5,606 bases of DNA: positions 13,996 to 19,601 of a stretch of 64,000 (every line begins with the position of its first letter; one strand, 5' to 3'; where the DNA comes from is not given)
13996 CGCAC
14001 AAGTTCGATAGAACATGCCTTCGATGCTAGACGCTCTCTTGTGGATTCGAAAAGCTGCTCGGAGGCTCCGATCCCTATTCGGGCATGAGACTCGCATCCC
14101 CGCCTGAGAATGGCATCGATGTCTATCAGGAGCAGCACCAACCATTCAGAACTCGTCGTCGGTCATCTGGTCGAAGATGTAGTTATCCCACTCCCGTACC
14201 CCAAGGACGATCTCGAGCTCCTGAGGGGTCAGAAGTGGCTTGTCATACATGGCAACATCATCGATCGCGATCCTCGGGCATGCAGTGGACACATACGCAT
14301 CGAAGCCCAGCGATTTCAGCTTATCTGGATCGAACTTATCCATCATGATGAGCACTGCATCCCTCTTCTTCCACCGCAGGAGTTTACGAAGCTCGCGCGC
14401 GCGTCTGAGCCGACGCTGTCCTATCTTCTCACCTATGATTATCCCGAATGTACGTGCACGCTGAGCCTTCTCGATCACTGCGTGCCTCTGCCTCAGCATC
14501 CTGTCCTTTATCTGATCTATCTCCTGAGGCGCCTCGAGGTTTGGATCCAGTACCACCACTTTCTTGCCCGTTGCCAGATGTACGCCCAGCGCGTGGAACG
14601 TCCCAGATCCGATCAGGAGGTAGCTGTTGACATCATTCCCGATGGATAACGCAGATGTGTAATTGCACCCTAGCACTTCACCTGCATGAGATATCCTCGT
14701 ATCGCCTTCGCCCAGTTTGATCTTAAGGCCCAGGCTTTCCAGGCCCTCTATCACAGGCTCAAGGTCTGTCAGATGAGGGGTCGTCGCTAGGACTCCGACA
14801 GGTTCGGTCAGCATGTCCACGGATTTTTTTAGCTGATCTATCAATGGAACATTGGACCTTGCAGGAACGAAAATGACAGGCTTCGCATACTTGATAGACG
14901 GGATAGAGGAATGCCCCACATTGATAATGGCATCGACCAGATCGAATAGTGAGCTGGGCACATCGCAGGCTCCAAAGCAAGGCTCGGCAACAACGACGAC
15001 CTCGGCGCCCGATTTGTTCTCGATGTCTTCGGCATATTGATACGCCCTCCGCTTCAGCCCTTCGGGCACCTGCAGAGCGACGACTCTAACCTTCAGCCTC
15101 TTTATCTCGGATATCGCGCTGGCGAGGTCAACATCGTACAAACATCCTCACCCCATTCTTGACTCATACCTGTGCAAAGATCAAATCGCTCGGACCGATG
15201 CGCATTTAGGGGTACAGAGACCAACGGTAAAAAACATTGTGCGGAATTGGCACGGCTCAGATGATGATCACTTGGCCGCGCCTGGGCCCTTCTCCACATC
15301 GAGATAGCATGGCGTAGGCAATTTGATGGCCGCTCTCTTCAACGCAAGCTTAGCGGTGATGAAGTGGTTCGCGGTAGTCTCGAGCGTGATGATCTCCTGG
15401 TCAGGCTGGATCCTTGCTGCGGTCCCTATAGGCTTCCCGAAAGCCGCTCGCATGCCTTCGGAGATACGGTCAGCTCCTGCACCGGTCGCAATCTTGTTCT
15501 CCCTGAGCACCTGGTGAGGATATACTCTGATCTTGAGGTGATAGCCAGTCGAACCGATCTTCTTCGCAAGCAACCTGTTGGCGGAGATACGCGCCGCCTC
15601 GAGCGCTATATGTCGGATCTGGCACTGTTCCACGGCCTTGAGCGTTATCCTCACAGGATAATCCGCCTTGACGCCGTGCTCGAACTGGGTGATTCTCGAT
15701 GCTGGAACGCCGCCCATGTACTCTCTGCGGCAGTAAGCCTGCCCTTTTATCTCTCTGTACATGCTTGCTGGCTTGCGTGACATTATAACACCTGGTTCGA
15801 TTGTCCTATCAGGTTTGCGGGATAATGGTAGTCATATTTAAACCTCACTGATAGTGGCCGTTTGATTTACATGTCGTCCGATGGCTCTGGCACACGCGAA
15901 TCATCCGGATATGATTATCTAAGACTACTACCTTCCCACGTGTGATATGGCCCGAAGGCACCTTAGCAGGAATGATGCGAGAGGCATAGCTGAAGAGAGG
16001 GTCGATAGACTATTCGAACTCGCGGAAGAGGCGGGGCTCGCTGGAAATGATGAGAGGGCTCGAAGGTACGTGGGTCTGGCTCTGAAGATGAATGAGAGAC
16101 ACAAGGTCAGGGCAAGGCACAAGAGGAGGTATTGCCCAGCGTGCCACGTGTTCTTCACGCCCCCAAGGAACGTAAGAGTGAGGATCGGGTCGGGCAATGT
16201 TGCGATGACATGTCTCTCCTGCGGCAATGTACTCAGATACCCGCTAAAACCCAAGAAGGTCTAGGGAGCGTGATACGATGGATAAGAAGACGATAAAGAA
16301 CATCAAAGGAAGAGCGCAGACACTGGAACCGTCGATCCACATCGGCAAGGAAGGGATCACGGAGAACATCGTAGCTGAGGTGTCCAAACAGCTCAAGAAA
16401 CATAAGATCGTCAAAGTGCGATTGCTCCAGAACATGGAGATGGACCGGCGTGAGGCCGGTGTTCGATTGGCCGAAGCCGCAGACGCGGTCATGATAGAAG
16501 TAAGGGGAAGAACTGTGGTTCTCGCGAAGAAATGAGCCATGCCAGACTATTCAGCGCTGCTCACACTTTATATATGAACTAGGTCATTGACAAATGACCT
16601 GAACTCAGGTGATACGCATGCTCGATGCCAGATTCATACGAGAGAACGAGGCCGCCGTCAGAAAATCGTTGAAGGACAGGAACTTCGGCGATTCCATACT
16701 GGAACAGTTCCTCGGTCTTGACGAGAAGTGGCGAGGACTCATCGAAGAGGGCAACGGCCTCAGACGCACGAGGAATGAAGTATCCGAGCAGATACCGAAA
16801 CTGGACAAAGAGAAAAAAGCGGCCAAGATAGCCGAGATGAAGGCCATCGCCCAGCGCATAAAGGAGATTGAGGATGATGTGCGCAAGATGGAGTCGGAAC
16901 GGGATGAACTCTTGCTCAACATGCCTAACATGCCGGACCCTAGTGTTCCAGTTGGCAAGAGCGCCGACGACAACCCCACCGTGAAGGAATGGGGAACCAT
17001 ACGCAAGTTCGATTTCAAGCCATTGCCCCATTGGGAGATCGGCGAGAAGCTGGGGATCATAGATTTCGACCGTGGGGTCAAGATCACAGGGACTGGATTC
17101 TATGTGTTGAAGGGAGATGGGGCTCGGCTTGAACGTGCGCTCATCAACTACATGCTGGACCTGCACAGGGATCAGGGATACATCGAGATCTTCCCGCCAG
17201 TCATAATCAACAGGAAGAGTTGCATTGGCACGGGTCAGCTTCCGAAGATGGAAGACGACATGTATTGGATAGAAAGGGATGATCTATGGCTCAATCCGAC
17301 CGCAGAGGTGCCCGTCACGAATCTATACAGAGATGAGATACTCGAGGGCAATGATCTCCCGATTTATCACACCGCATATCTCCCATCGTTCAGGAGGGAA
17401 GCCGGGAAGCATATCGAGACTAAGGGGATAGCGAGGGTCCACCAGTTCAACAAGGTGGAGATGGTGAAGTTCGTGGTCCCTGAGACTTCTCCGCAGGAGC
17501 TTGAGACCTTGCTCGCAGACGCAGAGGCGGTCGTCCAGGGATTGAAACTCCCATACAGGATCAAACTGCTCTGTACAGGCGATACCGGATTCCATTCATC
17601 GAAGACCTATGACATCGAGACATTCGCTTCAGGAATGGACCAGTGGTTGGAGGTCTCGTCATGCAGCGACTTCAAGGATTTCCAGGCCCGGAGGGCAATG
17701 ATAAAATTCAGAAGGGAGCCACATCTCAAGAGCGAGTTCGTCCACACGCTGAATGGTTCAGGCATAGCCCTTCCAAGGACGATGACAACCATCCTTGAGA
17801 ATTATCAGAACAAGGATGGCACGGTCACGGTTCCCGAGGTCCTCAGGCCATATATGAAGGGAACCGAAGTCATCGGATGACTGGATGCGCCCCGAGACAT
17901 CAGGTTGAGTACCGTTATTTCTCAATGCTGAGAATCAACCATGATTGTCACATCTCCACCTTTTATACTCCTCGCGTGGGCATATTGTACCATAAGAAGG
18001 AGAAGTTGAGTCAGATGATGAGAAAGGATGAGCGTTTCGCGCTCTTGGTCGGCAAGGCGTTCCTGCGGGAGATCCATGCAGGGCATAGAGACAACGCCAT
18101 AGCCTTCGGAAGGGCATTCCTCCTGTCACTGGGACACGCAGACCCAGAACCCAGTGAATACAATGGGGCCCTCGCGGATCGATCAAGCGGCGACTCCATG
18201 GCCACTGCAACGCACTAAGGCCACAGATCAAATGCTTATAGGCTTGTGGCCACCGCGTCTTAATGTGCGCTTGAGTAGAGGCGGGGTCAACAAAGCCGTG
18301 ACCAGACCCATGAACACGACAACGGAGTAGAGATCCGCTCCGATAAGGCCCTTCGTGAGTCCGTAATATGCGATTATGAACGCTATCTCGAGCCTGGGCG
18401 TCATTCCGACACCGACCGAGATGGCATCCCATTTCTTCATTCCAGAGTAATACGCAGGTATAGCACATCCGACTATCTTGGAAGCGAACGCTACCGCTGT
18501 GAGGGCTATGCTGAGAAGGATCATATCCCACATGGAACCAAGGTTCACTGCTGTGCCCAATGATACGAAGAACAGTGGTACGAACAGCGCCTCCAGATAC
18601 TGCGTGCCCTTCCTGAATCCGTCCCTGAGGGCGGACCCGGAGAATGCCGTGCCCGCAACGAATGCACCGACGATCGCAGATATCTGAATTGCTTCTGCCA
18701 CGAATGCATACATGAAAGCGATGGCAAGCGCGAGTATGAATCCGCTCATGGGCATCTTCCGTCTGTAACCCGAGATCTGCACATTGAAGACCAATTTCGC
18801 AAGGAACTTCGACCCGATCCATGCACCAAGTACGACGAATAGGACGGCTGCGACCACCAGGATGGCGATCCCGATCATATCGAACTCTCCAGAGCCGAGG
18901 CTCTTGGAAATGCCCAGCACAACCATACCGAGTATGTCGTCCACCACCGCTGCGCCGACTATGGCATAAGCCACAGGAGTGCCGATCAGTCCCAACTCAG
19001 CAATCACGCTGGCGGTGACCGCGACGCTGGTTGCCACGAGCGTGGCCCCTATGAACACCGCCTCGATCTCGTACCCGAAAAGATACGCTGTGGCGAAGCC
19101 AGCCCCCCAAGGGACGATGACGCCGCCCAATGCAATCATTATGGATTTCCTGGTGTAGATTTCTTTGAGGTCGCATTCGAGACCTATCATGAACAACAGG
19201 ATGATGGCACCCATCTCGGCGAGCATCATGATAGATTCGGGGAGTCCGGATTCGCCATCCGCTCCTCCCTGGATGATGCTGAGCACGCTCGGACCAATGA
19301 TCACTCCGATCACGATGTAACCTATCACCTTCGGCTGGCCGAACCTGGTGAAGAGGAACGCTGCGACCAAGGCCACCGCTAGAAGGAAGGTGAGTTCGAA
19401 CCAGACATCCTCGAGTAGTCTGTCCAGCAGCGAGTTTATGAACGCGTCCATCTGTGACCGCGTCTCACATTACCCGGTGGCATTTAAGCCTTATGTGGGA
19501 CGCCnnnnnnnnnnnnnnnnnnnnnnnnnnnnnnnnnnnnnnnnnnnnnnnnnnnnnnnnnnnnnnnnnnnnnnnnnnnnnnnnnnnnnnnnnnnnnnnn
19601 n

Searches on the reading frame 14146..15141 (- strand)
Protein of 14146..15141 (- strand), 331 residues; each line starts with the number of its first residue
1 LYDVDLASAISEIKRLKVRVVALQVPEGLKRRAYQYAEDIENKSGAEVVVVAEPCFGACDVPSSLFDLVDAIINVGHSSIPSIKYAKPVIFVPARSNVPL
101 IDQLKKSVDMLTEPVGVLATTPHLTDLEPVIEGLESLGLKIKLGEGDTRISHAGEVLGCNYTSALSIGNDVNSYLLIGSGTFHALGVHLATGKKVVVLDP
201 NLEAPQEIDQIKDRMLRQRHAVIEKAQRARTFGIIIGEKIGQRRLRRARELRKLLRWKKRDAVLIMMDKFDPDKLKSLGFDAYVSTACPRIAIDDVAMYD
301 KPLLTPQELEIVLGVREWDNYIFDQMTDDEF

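Call 11: search_protein_families(library=pfam, proteins=[window:14146-15141:-], max_evalue=0.001)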
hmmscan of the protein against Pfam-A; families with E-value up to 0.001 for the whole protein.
window:14146-15141:- (331 aa): 1 family
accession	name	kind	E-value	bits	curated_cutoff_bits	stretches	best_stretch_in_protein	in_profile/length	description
PF01866.22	Diphthamide_syn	-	4.4e-77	259.9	33.2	1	25-321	1-301/302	Putative diphthamide synthesis protein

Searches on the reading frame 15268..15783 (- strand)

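Call 11: search_protein_families(library=pfam, proteins=[window:15268-15783:-], max_evalue=0.001)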
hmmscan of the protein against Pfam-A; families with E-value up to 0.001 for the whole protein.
window:15268-15783:- (171 aa): 1 family
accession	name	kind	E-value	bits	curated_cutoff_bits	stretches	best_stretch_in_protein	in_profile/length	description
PF00252.24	Ribosomal_L16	-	4.5e-31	108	27.9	1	13-160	2-130/132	Ribosomal protein L16p/L10e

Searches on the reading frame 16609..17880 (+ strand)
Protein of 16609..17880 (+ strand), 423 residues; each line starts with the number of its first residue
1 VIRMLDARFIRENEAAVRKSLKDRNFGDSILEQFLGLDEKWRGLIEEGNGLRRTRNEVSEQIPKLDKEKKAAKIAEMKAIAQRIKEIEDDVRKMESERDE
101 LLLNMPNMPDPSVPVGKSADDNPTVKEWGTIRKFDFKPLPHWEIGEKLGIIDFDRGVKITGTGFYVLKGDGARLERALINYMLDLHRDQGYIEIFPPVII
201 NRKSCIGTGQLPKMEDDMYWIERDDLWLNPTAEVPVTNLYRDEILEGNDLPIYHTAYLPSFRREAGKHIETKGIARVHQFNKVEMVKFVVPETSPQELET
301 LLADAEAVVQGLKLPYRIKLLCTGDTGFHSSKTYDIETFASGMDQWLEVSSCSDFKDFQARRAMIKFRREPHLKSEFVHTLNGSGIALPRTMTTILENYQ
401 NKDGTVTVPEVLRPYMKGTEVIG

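Call 11: search_protein_families(library=pfam, proteins=[window:16609-17880:+], max_evalue=0.001)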
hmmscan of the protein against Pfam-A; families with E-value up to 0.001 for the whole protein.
window:16609-17880:+ (423 aa): 2 families
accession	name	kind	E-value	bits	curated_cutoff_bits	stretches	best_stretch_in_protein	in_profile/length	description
PF00587.30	tRNA-synt_2b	-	4.5e-33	115.2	29.3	1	219-399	1-179/179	tRNA synthetase class II core domain (G, H, P, S and T)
PF02403.27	Seryl_tRNA_N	-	8.1e-25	87.6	28.2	1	4-109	1-108/108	Seryl-tRNA synthetase N-terminal domain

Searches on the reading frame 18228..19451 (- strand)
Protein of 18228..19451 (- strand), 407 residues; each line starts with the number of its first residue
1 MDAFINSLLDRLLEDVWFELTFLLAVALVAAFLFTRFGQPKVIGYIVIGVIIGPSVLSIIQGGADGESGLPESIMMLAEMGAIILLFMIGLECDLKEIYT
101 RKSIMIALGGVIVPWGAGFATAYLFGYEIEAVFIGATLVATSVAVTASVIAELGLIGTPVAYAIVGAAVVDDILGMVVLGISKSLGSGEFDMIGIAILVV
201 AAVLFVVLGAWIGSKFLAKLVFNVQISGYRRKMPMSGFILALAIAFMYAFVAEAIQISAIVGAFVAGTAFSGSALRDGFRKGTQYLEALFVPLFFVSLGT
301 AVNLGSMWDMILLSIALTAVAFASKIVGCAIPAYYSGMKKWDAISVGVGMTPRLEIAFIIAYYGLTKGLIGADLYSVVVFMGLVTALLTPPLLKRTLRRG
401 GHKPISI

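Call 11: search_protein_families(library=pfam, proteins=[window:18228-19451:-], max_evalue=0.001)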
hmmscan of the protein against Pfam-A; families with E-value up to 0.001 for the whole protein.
window:18228-19451:- (407 aa): 1 family
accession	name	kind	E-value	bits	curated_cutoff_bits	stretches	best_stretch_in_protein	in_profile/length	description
PF00999.27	Na_H_Exchanger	-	1.3e-57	195.8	26.2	1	25-397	2-373/375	Sodium/hydrogen exchanger, transmembrane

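Call 55: search_protein_families(library=ncbifam, proteins=[window:18228-19451:-], max_evalue=0.00001)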
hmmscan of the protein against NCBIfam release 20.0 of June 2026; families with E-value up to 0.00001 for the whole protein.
window:18228-19451:- (407 aa): 5 families
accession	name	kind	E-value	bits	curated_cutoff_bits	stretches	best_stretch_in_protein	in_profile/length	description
TIGR00932.1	2a37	subfamily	1.8e-44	152.3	238.3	1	25-303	2-275/275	monovalent cation:proton antiporter-2 (CPA2) family protein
NF045626.1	FeTrans_MagA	equivalog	7.9e-23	81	700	1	24-399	15-379/386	iron transporter MagA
NF002973.0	PRK03659.1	equivalog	3.6e-19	68.8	804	1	21-394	11-374/602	glutathione-regulated potassium-efflux system protein KefB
NF002924.0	PRK03562.1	equivalog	4.9e-17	61.6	752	1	22-393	12-376/623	glutathione-regulated potassium-efflux system protein KefC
NF007950.1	PRK10669.1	equivalog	1.2e-13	50.8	700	1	25-393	16-384/547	YbaL family putative K(+) efflux transporter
